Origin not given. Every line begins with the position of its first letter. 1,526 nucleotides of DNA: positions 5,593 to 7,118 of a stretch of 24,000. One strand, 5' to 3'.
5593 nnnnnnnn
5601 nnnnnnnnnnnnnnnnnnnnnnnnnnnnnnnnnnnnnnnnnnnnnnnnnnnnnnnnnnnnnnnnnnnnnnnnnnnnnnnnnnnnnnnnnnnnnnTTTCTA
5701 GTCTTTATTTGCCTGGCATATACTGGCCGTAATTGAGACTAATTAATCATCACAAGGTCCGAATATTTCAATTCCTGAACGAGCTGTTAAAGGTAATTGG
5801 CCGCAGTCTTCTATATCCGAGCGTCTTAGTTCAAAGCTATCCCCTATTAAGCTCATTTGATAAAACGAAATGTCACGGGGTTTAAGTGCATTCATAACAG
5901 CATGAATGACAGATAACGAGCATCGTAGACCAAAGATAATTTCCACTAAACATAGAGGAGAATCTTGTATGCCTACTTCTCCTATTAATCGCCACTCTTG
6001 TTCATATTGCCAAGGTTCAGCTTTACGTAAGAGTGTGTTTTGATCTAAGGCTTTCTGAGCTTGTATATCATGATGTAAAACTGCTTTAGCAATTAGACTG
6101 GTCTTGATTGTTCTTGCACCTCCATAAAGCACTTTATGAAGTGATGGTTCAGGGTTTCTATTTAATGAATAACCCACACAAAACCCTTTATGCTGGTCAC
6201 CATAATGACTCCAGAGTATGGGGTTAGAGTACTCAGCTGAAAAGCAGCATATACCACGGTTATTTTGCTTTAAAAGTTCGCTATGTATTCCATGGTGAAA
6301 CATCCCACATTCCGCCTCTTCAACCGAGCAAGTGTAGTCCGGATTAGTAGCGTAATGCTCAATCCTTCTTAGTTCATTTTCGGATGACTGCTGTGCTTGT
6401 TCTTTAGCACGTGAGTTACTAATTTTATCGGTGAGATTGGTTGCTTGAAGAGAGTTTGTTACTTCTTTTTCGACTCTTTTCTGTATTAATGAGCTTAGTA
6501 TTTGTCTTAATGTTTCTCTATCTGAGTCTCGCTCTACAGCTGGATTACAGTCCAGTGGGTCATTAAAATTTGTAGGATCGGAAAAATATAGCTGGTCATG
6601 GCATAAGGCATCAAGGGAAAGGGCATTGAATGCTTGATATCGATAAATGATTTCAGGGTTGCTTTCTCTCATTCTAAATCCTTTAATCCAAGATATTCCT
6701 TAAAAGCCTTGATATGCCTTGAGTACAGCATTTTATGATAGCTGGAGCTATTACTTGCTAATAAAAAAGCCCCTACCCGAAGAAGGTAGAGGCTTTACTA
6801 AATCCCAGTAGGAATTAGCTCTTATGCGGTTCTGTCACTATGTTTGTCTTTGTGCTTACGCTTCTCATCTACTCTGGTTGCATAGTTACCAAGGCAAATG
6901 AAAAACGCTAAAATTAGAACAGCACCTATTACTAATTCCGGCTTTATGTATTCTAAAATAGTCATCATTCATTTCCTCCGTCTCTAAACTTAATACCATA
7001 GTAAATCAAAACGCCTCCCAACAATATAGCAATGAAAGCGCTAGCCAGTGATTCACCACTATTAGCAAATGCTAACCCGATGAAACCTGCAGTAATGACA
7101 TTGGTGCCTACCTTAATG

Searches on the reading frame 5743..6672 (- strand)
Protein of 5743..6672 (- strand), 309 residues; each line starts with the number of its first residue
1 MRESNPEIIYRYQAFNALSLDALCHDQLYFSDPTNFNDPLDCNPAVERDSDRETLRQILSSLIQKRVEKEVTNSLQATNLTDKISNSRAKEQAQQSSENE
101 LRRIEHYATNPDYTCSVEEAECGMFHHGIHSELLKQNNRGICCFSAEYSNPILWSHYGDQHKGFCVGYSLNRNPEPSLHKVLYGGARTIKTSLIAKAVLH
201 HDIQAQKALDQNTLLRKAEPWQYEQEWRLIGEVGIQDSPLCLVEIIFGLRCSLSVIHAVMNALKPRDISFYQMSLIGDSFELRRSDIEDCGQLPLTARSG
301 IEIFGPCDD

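Call 25: search_protein_families(library=pfam, max_evalue=1, proteins=[window:5743-6672:-])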
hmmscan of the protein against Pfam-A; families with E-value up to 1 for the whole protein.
window:5743-6672:- (309 aa): 2 families
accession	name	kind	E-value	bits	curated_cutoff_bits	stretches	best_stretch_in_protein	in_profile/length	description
PF11185.13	DUF2971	-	1.7e-08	36.1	22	1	153-229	1-89/89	Protein of unknown function (DUF2971)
PF25413.1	Rossman_Mical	-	0.26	11.7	27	0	189-223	64-98/130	Mical, Rossman domain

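Call 82: search_protein_families(library=padloc, max_evalue=0.001, proteins=[window:5743-6672:-])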
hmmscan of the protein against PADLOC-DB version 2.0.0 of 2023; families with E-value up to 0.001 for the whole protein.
window:5743-6672:- (309 aa): 4 families
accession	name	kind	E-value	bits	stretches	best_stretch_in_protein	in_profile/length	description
PDLC04990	PDC-S31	-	1.6e-48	163.8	1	1-284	1-255/259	-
PDLC04991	PDC-S31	-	1.7e-29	101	2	135-281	61-196/208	-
PDLC04994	PDC-S31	-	4.6e-27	93.1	2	77-282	64-268/273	-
PDLC04992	PDC-S31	-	3.8e-13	47.7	1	137-254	55-183/220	-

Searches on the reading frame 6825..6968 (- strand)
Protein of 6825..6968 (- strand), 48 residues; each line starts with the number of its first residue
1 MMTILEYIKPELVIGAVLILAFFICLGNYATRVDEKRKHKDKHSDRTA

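Call 25: search_protein_families(library=pfam, max_evalue=1, proteins=[window:6825-6968:-])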
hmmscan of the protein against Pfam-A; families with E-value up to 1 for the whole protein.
seq(48 aa): 1 family
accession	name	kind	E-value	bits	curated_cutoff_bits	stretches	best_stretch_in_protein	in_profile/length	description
PF01940.21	DUF92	-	0.036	13.9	27.5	1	15-42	39-66/251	Integral membrane protein DUF92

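Call 26: search_protein_families(library=phrogs, max_evalue=1, proteins=[window:6825-6968:-])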
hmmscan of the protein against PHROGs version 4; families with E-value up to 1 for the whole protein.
seq(48 aa): 5 families
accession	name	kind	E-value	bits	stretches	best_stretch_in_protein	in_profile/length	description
phrog_23919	-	unknown function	0.07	14.5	1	6-39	3-37/68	-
phrog_15806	-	unknown function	0.078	14.1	1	5-36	1-30/53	-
phrog_5907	-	unknown function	0.13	13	1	2-28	1-24/27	-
phrog_1625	-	moron, auxiliary metabolic gene and host takeover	0.17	12.9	1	3-44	5-46/110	involved in bacteriocin production or immunity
phrog_12024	-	unknown function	0.18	13.2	1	16-44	17-45/119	-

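Call 82: search_protein_families(library=padloc, max_evalue=0.001, proteins=[window:6825-6968:-])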
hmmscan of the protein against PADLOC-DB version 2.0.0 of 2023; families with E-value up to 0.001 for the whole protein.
seq(48 aa): 0 families
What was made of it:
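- On Type I toxin-antitoxin system: The small ORFs have no Pfam, PHROGs or PADLOC family (calls 25, 26, 82).
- There is no similarity to known toxin families (calls 25, 26, 82).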
